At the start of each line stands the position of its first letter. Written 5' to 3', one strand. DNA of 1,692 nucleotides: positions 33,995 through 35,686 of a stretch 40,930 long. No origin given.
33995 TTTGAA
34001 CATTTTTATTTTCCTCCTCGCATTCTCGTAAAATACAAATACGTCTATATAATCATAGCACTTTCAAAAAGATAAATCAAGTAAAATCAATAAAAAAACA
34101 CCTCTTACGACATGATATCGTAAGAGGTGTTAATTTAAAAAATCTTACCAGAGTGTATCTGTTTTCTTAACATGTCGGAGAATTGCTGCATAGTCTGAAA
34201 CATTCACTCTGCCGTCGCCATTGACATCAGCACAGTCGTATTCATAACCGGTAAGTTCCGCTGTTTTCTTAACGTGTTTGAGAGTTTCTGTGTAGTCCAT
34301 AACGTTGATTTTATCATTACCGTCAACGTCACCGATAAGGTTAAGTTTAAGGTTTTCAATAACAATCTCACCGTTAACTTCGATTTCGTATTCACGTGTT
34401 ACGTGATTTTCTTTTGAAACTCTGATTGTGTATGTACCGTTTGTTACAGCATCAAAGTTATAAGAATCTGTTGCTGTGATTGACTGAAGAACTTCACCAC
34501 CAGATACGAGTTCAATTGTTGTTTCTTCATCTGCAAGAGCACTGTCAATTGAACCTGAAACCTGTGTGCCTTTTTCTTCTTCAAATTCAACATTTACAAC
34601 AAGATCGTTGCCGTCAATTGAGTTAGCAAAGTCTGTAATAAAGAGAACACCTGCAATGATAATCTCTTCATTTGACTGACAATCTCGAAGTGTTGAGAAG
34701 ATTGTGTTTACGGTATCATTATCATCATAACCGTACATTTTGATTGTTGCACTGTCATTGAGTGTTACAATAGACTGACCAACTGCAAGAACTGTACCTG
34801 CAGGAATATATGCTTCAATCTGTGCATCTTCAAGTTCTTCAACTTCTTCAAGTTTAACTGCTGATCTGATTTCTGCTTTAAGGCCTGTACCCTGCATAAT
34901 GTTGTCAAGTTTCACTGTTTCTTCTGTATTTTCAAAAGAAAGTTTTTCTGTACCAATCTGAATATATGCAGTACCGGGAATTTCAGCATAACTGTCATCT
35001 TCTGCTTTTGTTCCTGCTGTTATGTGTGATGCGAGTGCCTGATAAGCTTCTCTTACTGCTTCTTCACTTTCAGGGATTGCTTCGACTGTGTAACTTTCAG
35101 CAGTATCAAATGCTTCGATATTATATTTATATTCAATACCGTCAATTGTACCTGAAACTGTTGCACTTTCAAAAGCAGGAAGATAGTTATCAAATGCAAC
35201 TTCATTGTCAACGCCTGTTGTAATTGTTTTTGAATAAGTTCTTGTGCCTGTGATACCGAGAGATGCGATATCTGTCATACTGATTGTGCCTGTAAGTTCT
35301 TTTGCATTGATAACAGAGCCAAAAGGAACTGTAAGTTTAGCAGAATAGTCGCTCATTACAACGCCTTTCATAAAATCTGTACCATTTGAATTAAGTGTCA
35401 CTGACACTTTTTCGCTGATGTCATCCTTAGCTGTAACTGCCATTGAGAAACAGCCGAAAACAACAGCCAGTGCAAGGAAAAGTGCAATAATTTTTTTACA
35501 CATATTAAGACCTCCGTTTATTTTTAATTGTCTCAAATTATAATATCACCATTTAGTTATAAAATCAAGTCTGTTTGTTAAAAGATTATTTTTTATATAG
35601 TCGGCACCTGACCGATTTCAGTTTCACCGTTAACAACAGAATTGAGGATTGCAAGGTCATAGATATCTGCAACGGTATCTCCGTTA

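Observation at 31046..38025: Three tandem dockerin-bearing paralogs built from shuffled modules (A-B-Doc2, C-Doc1, A-B-C-Doc1) that I cannot place in any named family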

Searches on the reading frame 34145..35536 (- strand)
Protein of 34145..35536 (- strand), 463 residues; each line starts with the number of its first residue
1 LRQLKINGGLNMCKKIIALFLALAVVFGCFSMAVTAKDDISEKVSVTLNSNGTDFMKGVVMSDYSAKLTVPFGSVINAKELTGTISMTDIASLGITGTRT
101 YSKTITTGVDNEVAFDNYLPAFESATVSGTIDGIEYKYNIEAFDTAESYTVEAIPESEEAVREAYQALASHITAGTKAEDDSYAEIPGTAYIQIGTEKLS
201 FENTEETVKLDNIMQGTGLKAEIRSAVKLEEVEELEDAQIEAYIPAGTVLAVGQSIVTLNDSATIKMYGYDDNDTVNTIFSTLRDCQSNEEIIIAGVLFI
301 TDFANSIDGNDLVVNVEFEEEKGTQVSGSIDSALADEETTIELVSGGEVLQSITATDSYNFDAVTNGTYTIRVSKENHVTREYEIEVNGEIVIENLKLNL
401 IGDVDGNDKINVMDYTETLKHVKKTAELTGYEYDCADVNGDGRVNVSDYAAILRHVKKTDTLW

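Call 3: search_protein_families(library=pfam, proteins=[window:34145-35536:-], max_evalue=1)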
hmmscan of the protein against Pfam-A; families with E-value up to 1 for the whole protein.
window:34145-35536:- (463 aa): 10 families
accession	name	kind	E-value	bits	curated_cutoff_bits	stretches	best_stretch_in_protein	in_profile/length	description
PF00404.24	Dockerin_1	-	2.1e-08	34.7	22.9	1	402-455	2-55/57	Dockerin type I domain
PF13620.12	CarboxypepD_reg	-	0.0042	17.8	32.3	1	341-388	19-70/82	Carboxypeptidase regulatory-like domain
PF00036.39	EF-hand_1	-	0.0065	16.4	25.4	1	435-455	8-28/29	EF hand domain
PF08308.17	PEGA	-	0.0083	16.4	20.8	1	363-392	31-60/71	PEGA domain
PF13499.12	EF-hand_7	-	0.0087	16.8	30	1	403-453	12-66/67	EF-hand domain pair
PF09430.16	EMC7_beta-sandw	-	0.012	16.3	26.6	1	339-409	10-84/122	ER membrane protein complex subunit 7, beta-sandwich domain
PF13202.12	EF-hand_5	-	0.12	12.4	25.9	1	434-449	6-21/25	EF hand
PF14109.11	GldH_lipo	-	0.13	13.4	27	1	310-375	48-112/129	GldH lipoprotein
PF13405.12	EF-hand_6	-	0.23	11.8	25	0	436-454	9-27/30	EF-hand domain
PF12963.12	DUF3852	-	0.31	11.9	25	1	14-60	3-48/107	Protein of unknown function (DUF3852)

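Call 4: search_protein_families(library=ncbifam, proteins=[window:34145-35536:-], max_evalue=1)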
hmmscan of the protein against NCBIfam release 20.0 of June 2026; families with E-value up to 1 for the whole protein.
window:34145-35536:- (463 aa): 3 families
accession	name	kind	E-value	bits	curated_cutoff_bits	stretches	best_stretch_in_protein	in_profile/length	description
NF049990.1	CellobisidaseCelK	equivalog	5.5e-05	21.5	1700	1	382-458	811-884/889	cellulose 1,4-beta-cellobiosidase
NF033940.1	ErpA_rel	equivalog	0.1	12.8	65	1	199-241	18-60/95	ErpA-related iron-sulfur cluster insertion protein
TIGR02745.1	ccoG_rdxA_fixG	equivalog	0.12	11.3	316.7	0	349-394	330-377/435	cytochrome c oxidase accessory protein CcoG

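Call 29: predict_structure(alignment_id=A2)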
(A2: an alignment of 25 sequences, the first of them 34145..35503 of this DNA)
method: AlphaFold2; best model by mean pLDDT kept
length: 452 residues; sequences in the alignment: 25
mean_pLDDT: 70.6   pTM: 0.59
mean pLDDT of the five models: 70.6, 70.0, 67.3, 66.1, 65.2
residues with pLDDT >= 90: 14; 70-90: 287; 50-70: 79; < 50: 72
segments of 3 or more residues with pLDDT < 50: 1-29, 201-213, 391-395, 402-404, 406-415, 444-452
pLDDT, mean of each block of 10 residues (from residue 1): 30 31 39 78 80 82 74 76 73 66 70 85 87 85 87 83 76 78 84 70 38 64 82 82 78 88 81 69 73 81 82 76 77 85 87 81 77 80 70 47 47 50 57 56 43 31
secondary structure, 60 per line:
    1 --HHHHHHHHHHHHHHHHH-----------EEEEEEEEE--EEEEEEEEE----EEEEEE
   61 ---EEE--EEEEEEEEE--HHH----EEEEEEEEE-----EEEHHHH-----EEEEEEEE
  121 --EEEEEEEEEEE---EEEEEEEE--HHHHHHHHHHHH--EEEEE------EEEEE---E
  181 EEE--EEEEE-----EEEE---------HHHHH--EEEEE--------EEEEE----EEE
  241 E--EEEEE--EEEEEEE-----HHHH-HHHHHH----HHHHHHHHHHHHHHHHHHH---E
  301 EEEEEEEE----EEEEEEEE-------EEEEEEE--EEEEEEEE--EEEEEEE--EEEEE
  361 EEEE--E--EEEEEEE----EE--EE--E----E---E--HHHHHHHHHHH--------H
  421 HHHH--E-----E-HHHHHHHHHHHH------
elements in order: H3-19 E31-39 E42-50 E55-60 E64-66 E69-77 E87-95 E101-103 H104-107 E113-120 E123-133 E137-144 H147-158 E161-165 E172-176 E180-183 E186-190 E196-199 H209-213 E216-220 E229-233 E238-241 E244-248 E251-257 H263-266 H268-273 H278-296 E300-308 E313-320 E328-334 E337-344 E347-353 E356-364 E370-376 H401-411 H420-424 H435-446

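Call 32: fold_search(model_id=the predicted structure, library=pdb)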
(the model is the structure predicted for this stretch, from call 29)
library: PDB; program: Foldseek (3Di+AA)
matches with E <= 10: 1155; with E <= 0.001: 11
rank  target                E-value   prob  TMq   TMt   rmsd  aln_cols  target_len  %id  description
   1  5xya                  7.7e-06  0.96  0.16  0.06  24.0       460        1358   11  Crystal structure of a serine protease from Streptococcus species (released 2018-08-08)
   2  5k39_B                7.2e-05  1.00  0.16  0.42  13.2       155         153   22  THE TYPE II COHESIN DOCKERIN COMPLEX FROM CLOSTRIDIUM THERMOCELLUM (released 2017-03-29)
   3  4fl4_C                8.0e-05  1.00  0.20  0.27  18.8       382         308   13  Scaffoldin conformation and dynamics revealed by a ternary complex from the Clostridium thermocellum cellulosome (released 2012-06-27)
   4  4fl4_L                8.9e-05  1.00  0.21  0.29  18.7       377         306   13  Scaffoldin conformation and dynamics revealed by a ternary complex from the Clostridium thermocellum cellulosome (released 2012-06-27)
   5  5m0y_B                1.5e-04  1.00  0.16  0.39  13.4       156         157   23  Crystal Structure of the CohScaA-XDocCipB type II complex from Clostridium thermocellum at 1.5Angstrom resolution (released 2017-09-06)
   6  3kcp_A                1.7e-04  0.99  0.18  0.25  18.9       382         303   14  Crystal structure of interacting Clostridium thermocellum multimodular components (released 2010-02-09)
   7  4v4c_B                2.0e-04  1.00  0.17  0.26   3.6        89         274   20  Crystal Structure of Pyrogallol-Phloroglucinol Transhydroxylase from Pelobacter acidigallici (released 2014-07-09)
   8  3njx                  4.6e-04  0.89  0.18  0.16  19.8       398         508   10  Rhamnogalacturonan Lyase from Aspergillus aculeatus mutant H210A (released 2010-10-06)
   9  1nkg                  4.8e-04  0.89  0.18  0.16  20.3       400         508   10  Rhamnogalacturonan lyase from Aspergillus aculeatus (released 2004-05-25)
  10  4fl4_I                5.1e-04  0.98  0.18  0.25  17.1       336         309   12  Scaffoldin conformation and dynamics revealed by a ternary complex from the Clostridium thermocellum cellulosome (released 2012-06-27)
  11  2xhn_A                6.7e-04  0.85  0.18  0.16  20.0       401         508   11  Rhamnogalacturonan lyase from Aspergillus aculeatus K150A active site mutant (released 2010-09-29)
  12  4u3s_B                1.0e-03  1.00  0.16  0.42  12.8       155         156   21  Crystal structure of Coh3ScaB-XDoc_M1ScaA complex: A N-terminal interface mutant of type II Cohesin-X-Dockerin complex (released 2015-07-29)
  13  1m3i_A                1.0e-03  0.18  0.12  0.12  28.4       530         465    9  Perfringolysin O, new crystal form (released 2004-02-03)
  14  2b59_B                1.4e-03  1.00  0.16  0.40  12.6       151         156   21  The type II cohesin dockerin complex (released 2005-10-11)
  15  4wi0_B                1.6e-03  1.00  0.17  0.43  12.8       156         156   22  Crystal structure of Coh3ScaB-XDoc_M2ScaA complex: A C-terminal interface mutant of type II Cohesin-X-Dockerin complex (released 2015-10-07)
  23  2nsm                  4.0e-03  1.00  0.15  0.17  11.9       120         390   15  Crystal structure of the human carboxypeptidase N (Kininase I) catalytic domain (released 2007-04-24)
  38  1qmu_A                1.1e-02  1.00  0.15  0.18  11.9       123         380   16  Duck carboxypeptidase D domain II (released 2000-10-13)
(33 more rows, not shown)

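Call 43: search_solved_structures(query=A2, max_evalue=0.1)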
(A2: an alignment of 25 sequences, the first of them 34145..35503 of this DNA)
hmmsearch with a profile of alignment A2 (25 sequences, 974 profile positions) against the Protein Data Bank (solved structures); distinct sequences matched with E-value up to 0.1: 18.
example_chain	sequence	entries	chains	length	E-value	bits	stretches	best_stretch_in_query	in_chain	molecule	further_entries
8x39_A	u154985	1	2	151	3.7e-08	34.9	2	912-964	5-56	Serine protease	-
8x3a_A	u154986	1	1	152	3.8e-08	34.9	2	912-964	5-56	Serine protease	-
4u3s_B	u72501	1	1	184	1.5e-06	29.6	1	823-972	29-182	Cellulosomal scaffoldin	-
2ccl_B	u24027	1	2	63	1.9e-06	29.2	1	911-966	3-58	ENDO-1,4-BETA-XYLANASE Y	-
4wi0_B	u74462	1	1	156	2.1e-06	29.1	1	842-972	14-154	Cellulosomal scaffoldin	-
4fl4_A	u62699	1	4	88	1.1e-05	26.7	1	912-967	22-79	Glycoside hydrolase family 9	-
1ohz_B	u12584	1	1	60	1.1e-05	26.7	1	912-966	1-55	ENDO-1,4-BETA-XYLANASE Y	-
4cj0_A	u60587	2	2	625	5.1e-05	24.5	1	911-966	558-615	ENDOGLUCANASE D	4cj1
1clc_A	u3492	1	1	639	5.3e-05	24.5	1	911-966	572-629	ENDOGLUCANASE CELD; EC: 3.2.1.4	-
8zvk_A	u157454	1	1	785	6.3e-05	24.2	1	910-965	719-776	AaBgIC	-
1daq_A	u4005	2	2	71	6.7e-05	24.1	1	910-972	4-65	ENDOGLUCANASE SS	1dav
2mte_A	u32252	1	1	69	7.4e-05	24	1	910-972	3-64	Cellulose 1,4-beta-cellobiosidase (reducing end) CelS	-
2yik_A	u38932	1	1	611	0.0028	18.8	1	911-965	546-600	ENDOGLUCANASE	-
4uyp_B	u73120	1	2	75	0.0076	17.3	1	911-965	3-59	Cellulosomal scaffoldin adaptor protein B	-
4uyq_B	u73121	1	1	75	0.01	16.9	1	911-965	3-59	Cellulosomal scaffoldin adaptor protein B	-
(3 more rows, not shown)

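Call 63: fold_search(model_id=the predicted structure, library=viral)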
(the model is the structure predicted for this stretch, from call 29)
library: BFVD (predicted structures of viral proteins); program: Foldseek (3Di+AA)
matches with E <= 10: 848; with E <= 0.001: 20
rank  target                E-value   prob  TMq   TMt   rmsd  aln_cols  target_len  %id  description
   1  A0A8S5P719            1.0e-05  0.89  0.13  0.07  31.8       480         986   11  Baseplate wedge protein (Fragment) [Herelleviridae sp. cttEB8]
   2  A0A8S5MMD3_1          1.9e-05  0.94  0.16  0.08  46.3       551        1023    8  Baseplate J like protein [Siphoviridae sp. ctxc31]
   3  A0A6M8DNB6            2.9e-05  1.00  0.16  0.36  17.2       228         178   10  (no name in the UniProt tables at hand)
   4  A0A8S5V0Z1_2          4.1e-05  0.97  0.17  0.09  25.1       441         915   10  Putative membrane protein [Siphoviridae sp. ct3r22]
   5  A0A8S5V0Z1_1          4.3e-05  1.00  0.22  0.12  28.6       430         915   11  Putative membrane protein [Siphoviridae sp. ct3r22]
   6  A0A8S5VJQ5            1.6e-04  0.98  0.15  0.14  22.0       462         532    8  (no name in the UniProt tables at hand)
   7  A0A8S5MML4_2          2.1e-04  1.00  0.19  0.12  19.4       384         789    8  Cell wall surface anchor family domain protein [Siphoviridae sp. ctxc31]
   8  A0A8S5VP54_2          2.5e-04  0.99  0.17  0.07  17.3       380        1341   11  (no name in the UniProt tables at hand)
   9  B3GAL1                2.5e-04  0.66  0.14  0.16  29.5       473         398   10  AMDV2_12 [uncultured virus]
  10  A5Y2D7                2.6e-04  0.35  0.13  0.09  29.8       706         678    8  (no name in the UniProt tables at hand)
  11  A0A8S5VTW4            4.0e-04  0.51  0.13  0.13  23.5       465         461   10  (no name in the UniProt tables at hand)
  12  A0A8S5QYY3            4.5e-04  1.00  0.16  0.10  15.4       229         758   13  Tail collar fiber protein [Myoviridae sp. ctLtm40]
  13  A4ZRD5                4.5e-04  0.92  0.14  0.11  24.2       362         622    9  Structural protein [Synechococcus phage Syn5]
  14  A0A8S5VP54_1          4.7e-04  0.57  0.15  0.05  38.2       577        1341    8  (no name in the UniProt tables at hand)
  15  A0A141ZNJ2            4.7e-04  0.54  0.10  0.10  18.2       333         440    8  (no name in the UniProt tables at hand)
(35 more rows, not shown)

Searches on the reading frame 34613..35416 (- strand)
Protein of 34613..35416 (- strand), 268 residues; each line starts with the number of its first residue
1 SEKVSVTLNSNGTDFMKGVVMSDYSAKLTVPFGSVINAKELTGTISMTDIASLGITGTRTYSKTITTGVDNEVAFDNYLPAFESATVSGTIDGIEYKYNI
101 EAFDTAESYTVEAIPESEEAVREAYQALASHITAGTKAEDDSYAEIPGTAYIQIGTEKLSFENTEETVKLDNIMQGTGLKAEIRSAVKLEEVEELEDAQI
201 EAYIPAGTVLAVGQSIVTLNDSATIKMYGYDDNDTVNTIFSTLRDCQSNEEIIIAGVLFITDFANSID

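Call 54: search_protein_representatives(alignment_id=A3)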
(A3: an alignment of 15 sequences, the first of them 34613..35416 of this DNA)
Query: 15 sequences, 285 profile positions. Proteins with E-value up to 0.001 (for the whole library): 200; up to 1e-10: 137; up to 1e-30: 35. The best 150 are listed.
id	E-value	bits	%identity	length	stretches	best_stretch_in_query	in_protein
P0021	2.0e-105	368.5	-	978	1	1-285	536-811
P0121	6.9e-92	324.0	-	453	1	2-284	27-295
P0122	1.8e-83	296.4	-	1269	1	1-285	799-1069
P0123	1.9e-83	296.4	-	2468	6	23-272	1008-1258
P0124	3.2e-81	289.0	-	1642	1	2-284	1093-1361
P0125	4.8e-79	281.9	-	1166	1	2-285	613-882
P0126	8.8e-77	274.5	-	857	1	5-281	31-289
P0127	1.2e-76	274.1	-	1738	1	2-284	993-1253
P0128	1.4e-74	267.2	-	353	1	4-285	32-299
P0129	3.3e-71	256.2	-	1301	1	2-285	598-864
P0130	4.2e-67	242.7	-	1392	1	2-285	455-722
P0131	2.2e-65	237.0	-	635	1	6-285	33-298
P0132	2.2e-63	230.5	-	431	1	4-285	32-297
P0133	4.1e-59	216.5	-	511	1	4-285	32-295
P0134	3.1e-52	193.9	-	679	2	11-282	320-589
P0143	1.7e-37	145.6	-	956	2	11-284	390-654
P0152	4.1e-32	127.9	-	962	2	7-285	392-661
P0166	2.0e-25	105.9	-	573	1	2-283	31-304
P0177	1.3e-22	96.8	-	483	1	4-284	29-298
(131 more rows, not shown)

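Call 58: search_protein_families(library=pfam, alignment_id=A5, max_evalue=0.001)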
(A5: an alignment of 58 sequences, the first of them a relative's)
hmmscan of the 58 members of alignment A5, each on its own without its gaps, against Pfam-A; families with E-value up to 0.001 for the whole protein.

A. member 1, P0121 (453 aa): 2 families
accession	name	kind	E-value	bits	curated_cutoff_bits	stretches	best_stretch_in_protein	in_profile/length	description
PF00404.24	Dockerin_1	-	4.1e-07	30.5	22.9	1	392-443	2-53/57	Dockerin type I domain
PF08308.17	PEGA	-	0.00045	20.5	20.8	0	348-385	26-64/71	PEGA domain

B. families by the number of members that match (of 58 scanned): 23 families
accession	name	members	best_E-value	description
PF00395.25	SLH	24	9.8e-44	S-layer homology domain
PF02368.24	Big_2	8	2.2e-33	Bacterial Ig-like domain (group 2)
PF09479.16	Flg_new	3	1e-23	Listeria-Bacteroides repeat domain (List_Bact_rpt)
PF00404.24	Dockerin_1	3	9.6e-11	Dockerin type I domain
PF00041.27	fn3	2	2.2e-16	Fibronectin type III domain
PF21764.3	Invasin_D4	2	5.7e-07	Invasin, domain 4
PF13946.11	DUF4214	1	4.1e-49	Domain of unknown function (DUF4214)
PF01471.23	PG_binding_1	1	4.9e-42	Putative peptidoglycan binding domain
PF08239.17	SH3_3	1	6e-21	Bacterial SH3 domain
PF09374.15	PG_binding_3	1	5e-10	Predicted Peptidoglycan domain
PF06347.19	SH3_4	1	2.4e-08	Bacterial SH3 domain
PF25814.1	fn3_SORL1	1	3.4e-08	SORL1-like, fn3 domain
PF18140.6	PCC_BT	1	8.3e-06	Propionyl-coenzyme A carboxylase BT domain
PF20578.4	aBig_2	1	1.8e-05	Atrophied bacterial Ig domain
PF06841.18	Phage_T4_gp19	1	5.4e-05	T4-like virus tail tube protein gp19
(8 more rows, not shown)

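Call 64: search_protein_families(library=pfam, proteins=[window:34613-35416:-], max_evalue=10)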
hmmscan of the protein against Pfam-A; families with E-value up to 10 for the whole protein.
window:34613-35416:- (268 aa): 3 families
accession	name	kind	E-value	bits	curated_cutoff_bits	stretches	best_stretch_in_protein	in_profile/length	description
PF07182.16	DUF1402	-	0.089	12.4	27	1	89-127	75-112/300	Protein of unknown function (DUF1402)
PF15565.11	Imm30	-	0.15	12.6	27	1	217-264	11-58/98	Immunity protein 30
PF21403.4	OTU1_UBXL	-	0.79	10.8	22.7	0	213-226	10-23/49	OTU1, UBXL domain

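Call 78: list_cluster_members(proteins=[P0122, P0125, P0126, P0128, P0131, P0134, P0143, P0152, P0166, P0177])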
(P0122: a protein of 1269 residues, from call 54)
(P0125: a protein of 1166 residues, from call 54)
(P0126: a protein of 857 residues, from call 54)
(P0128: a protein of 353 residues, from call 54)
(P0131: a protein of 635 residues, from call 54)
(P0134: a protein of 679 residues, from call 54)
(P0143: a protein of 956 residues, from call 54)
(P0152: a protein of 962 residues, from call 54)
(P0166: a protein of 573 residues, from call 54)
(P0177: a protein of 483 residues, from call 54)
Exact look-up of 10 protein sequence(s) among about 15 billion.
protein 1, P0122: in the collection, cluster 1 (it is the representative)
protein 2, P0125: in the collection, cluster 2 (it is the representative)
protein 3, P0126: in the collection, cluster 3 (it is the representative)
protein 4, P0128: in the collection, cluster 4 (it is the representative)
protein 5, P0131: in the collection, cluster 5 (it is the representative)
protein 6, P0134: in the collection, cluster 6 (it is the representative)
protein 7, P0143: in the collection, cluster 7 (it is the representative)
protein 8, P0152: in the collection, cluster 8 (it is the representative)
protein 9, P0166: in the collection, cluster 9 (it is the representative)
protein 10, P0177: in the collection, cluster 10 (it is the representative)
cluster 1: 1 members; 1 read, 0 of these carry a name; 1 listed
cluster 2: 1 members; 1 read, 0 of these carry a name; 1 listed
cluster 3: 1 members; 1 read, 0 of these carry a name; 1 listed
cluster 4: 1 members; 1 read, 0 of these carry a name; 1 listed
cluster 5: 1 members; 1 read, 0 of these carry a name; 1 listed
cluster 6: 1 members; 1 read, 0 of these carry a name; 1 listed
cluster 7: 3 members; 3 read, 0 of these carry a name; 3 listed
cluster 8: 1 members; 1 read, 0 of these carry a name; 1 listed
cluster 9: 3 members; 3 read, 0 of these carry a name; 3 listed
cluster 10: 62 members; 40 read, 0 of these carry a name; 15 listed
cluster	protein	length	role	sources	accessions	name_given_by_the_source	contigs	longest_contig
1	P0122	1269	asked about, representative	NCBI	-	-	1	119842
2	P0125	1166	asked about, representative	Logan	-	-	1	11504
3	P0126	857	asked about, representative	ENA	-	-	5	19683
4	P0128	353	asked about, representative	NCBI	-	-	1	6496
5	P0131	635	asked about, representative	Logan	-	-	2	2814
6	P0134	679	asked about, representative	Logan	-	-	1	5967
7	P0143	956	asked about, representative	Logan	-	-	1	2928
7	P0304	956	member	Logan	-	-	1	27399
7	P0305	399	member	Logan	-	-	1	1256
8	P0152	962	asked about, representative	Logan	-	-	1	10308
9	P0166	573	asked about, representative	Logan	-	-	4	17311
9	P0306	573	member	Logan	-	-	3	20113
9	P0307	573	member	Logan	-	-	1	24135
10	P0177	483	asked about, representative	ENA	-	-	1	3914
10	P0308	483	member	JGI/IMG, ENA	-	-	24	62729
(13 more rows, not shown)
